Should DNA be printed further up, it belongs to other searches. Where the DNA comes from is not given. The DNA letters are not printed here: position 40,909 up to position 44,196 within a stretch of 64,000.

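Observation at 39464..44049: Candidate undescribed membrane-linked molybdoenzyme: hotdog protein + H-x13-H x2 membrane protein + ferredoxin-fused, Tat-less bis-MGD oxidoreductase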

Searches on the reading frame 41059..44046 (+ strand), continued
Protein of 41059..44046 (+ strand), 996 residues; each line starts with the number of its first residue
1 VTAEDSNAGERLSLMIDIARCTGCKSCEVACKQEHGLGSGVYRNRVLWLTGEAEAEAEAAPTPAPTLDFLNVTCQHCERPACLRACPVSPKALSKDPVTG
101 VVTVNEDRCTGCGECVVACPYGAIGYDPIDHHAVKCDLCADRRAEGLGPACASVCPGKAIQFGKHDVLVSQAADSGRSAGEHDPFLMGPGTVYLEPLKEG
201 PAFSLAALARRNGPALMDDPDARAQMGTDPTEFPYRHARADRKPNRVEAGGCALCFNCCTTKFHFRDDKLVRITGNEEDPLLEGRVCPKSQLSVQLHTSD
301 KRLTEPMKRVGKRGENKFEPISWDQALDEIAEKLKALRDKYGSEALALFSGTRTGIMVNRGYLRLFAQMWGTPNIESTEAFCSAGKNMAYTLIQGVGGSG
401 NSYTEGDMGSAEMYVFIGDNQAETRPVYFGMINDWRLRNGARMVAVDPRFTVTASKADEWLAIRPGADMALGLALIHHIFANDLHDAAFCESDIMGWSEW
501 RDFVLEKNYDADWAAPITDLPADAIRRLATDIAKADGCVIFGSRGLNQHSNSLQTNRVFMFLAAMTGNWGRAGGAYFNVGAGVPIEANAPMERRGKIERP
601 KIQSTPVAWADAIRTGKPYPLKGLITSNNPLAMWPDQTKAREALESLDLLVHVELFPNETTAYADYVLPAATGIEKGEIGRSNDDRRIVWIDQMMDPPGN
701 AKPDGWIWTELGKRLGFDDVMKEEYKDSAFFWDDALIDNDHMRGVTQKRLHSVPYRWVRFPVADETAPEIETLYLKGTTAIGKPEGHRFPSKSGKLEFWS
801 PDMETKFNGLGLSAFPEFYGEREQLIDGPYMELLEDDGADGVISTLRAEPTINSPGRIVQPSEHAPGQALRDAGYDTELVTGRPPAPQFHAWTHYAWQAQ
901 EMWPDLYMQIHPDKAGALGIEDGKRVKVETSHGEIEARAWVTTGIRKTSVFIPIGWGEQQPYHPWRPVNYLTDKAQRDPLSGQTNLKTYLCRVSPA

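Call 45: find_encoding_contigs(protein=P0122, flank=9000, max_places=2)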
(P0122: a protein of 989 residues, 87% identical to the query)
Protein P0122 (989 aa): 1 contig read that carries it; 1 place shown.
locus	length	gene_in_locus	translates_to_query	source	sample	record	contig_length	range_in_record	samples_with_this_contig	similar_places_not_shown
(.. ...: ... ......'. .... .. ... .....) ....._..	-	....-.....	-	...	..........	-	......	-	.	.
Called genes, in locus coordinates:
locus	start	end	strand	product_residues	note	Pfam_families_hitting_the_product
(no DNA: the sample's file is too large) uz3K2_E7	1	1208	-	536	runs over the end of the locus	PF13646:HEAT_2 (faint), PF02653:BPD_transp_2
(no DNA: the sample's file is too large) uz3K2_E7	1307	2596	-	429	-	PF13433:Peripla_BP_5, PF13458:Peripla_BP_6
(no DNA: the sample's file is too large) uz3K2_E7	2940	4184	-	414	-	PF02746:MR_MLE_N, PF13378:MR_MLE_C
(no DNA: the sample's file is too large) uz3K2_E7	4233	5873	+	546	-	PF00890:FAD_binding_2, PF01266:DAO, PF01946:Thi4 (weak), PF03486:HI0933_like (weak), PF07992:Pyr_redox_2 (weak), PF12831:FAD_oxidored, PF13450:NAD_binding_8 (weak)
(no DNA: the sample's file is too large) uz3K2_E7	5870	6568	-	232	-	PF13302:Acetyltransf_3, PF00583:Acetyltransf_1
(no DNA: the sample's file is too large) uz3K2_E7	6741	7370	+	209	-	PF02798:GST_N (weak), PF13417:GST_N_3 (weak), PF13409:GST_N_2, PF00043:GST_C, PF14497:GST_C_3 (weak), PF13410:GST_C_2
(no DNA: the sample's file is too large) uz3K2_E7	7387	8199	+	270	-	PF01575:MaoC_dehydratas (weak)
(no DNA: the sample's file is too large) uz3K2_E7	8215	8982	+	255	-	-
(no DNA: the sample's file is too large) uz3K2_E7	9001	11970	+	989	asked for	PF13187:Fer4_9 (faint), PF13247:Fer4_11, PF00037:Fer4, PF12797:Fer4_2 (weak), PF12837:Fer4_6, PF12838:Fer4_7, PF00384:Molybdopterin, PF01568:Molydop_binding, +1 more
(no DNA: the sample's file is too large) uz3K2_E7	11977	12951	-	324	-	PF04166:PdxA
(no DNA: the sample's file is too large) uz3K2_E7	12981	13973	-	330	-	-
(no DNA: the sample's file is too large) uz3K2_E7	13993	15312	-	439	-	PF00355:Rieske, PF19301:LigXa_C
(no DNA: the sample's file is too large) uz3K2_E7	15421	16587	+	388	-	PF02515:CoA_transf_3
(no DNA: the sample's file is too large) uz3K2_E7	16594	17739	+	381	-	PF02771:Acyl-CoA_dh_N, PF02770:Acyl-CoA_dh_M, PF00441:Acyl-CoA_dh_1, PF08028:Acyl-CoA_dh_2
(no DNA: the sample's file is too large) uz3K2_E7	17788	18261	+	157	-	PF13452:FAS1_DH_region (weak)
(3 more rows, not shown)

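Call 46: find_encoding_contigs(protein=P0155, flank=9000, max_places=2)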
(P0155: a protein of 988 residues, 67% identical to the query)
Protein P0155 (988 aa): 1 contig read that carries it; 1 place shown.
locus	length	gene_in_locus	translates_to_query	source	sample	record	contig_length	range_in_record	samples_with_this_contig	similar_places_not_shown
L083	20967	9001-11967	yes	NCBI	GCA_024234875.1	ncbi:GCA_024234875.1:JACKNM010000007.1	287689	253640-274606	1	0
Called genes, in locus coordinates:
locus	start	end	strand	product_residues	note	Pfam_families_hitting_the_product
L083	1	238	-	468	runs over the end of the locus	PF00330:Aconitase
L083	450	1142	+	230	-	PF19630:DUF6134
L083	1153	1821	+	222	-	PF00072:Response_reg, PF00486:Trans_reg_C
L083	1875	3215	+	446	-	PF08521:2CSK_N, PF00672:HAMP, PF00512:HisKA (weak), PF02518:HATPase_c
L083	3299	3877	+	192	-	PF12261:T_hemolysin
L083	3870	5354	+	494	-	PF00501:AMP-binding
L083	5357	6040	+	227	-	PF14518:Haem_oxygenas_2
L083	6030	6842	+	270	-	PF00106:adh_short, PF13561:adh_short_C2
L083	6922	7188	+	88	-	PF09834:DUF2061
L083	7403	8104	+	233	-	PF00392:GntR, PF07729:FCD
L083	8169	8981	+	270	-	-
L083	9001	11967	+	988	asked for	PF12797:Fer4_2 (weak), PF13237:Fer4_10 (weak), PF13247:Fer4_11, PF12837:Fer4_6, PF12838:Fer4_7, PF00037:Fer4, PF00384:Molybdopterin, PF01568:Molydop_binding, +2 more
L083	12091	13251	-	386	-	PF02746:MR_MLE_N (weak), PF13378:MR_MLE_C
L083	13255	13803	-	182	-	PF01471:PG_binding_1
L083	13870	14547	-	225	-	-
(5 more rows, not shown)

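Call 47: find_encoding_contigs(protein=P0184, flank=9000, max_places=1)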
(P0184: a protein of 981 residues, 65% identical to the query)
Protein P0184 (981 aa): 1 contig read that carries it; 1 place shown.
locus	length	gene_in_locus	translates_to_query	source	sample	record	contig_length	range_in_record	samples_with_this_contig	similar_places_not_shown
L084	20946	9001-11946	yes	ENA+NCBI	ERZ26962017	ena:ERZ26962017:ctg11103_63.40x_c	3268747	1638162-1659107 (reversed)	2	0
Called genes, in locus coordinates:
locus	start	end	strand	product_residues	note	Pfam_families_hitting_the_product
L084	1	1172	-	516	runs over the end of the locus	PF00117:GATase, PF07722:Peptidase_C26 (weak), PF02540:NAD_synthase (faint), PF00958:GMP_synt_C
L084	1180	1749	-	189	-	PF00583:Acetyltransf_1, PF13673:Acetyltransf_10, PF13508:Acetyltransf_7, PF08445:FR47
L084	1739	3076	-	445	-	PF22458:RsmF-B_ferredox, PF01189:Methyltr_RsmB-F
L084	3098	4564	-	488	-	PF00478:IMPDH, PF00571:CBS, PF03060:NMO, PF00977:His_biosynth (faint), PF01070:FMN_dh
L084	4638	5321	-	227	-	PF01728:FtsJ, PF13847:Methyltransf_31 (faint)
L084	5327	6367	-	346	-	PF02541:Ppx-GppA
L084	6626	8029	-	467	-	PF01425:Amidase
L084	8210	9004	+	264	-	-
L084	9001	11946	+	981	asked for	PF12797:Fer4_2 (weak), PF12838:Fer4_7, PF13187:Fer4_9 (weak), PF13237:Fer4_10 (weak), PF13247:Fer4_11, PF12837:Fer4_6, PF00384:Molybdopterin, PF01568:Molydop_binding, +3 more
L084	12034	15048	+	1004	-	PF02743:dCache_1, PF13185:GAF_2, PF01590:GAF, PF01966:HD (faint), PF13487:HD_5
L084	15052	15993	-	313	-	PF03009:GDPD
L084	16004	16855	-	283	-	PF02668:TauD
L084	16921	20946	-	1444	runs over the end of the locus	-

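Call 48: find_encoding_contigs(protein=P0225, flank=9000, max_places=1)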
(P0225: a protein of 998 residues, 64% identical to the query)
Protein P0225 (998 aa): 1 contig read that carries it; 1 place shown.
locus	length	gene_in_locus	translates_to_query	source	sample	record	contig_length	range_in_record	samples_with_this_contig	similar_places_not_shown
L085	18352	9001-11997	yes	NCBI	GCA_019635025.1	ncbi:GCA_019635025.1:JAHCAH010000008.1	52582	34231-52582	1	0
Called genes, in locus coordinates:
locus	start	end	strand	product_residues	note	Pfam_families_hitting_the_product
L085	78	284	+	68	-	PF20104:DUF6494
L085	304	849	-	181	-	PF00929:RNase_T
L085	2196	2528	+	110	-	PF01329:Pterin_4a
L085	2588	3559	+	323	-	PF03193:RsgA_GTPase, PF00006:ATP-synt_ab (faint), PF01926:MMR_HSR1 (weak)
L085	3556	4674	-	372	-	PF03186:CobD_Cbib, PF17113:AmpE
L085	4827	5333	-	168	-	PF01272:GreA_GreB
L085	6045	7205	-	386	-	PF01734:Patatin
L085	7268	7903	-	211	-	PF00293:NUDIX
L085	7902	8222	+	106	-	-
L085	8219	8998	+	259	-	-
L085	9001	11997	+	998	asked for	PF13237:Fer4_10 (weak), PF13247:Fer4_11, PF00037:Fer4, PF12797:Fer4_2 (weak), PF12837:Fer4_6, PF12838:Fer4_7, PF00384:Molybdopterin, PF01568:Molydop_binding, +3 more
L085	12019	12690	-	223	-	PF00027:cNMP_binding, PF13545:HTH_Crp_2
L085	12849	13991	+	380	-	PF00285:Citrate_synt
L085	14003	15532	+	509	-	PF01039:Carboxyl_trans, PF03255:ACCA (faint)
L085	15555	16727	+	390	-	PF02746:MR_MLE_N, PF13378:MR_MLE_C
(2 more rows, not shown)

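Call 49: find_encoding_contigs(protein=P0221, flank=9000, max_places=1)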
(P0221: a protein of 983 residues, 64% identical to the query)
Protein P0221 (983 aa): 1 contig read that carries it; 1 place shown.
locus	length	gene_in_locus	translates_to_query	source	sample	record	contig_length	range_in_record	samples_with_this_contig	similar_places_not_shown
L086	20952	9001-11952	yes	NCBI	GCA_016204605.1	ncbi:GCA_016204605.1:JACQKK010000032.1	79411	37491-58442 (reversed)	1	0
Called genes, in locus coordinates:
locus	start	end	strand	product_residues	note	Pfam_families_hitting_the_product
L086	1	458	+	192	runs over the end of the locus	PF12838:Fer4_7 (weak), PF13237:Fer4_10 (weak), PF13247:Fer4_11, PF14697:Fer4_21 (weak), PF25160:LdpA_Fe-S-bd (weak), PF00037:Fer4 (weak), PF12797:Fer4_2 (weak), PF12837:Fer4_6 (weak), +1 more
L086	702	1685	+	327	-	PF03916:NrfD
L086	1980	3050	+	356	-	-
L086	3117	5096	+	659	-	PF12838:Fer4_7, PF13187:Fer4_9 (weak), PF00037:Fer4 (weak), PF02662:FlpD, PF12838:Fer4_7, PF13187:Fer4_9, PF13237:Fer4_10 (weak), PF14697:Fer4_21, +8 more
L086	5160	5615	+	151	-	-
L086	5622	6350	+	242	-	PF02613:Nitrate_red_del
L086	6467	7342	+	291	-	PF00296:Bac_luciferase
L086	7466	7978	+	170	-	PF02566:OsmC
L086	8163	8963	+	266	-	-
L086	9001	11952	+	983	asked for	PF12838:Fer4_7 (weak), PF13187:Fer4_9 (weak), PF13237:Fer4_10 (weak), PF13247:Fer4_11, PF00037:Fer4 (weak), PF12837:Fer4_6 (weak), PF00384:Molybdopterin, PF01568:Molydop_binding, +2 more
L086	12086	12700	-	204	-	-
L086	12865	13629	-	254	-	PF07826:IMP_cyclohyd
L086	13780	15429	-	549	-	PF01676:Metalloenzyme, PF06415:iPGM_N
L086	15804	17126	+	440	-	PF07555:NAGidase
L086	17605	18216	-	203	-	PF00694:Aconitase_C, PF27512:LeuD, PF27434:LeuD_C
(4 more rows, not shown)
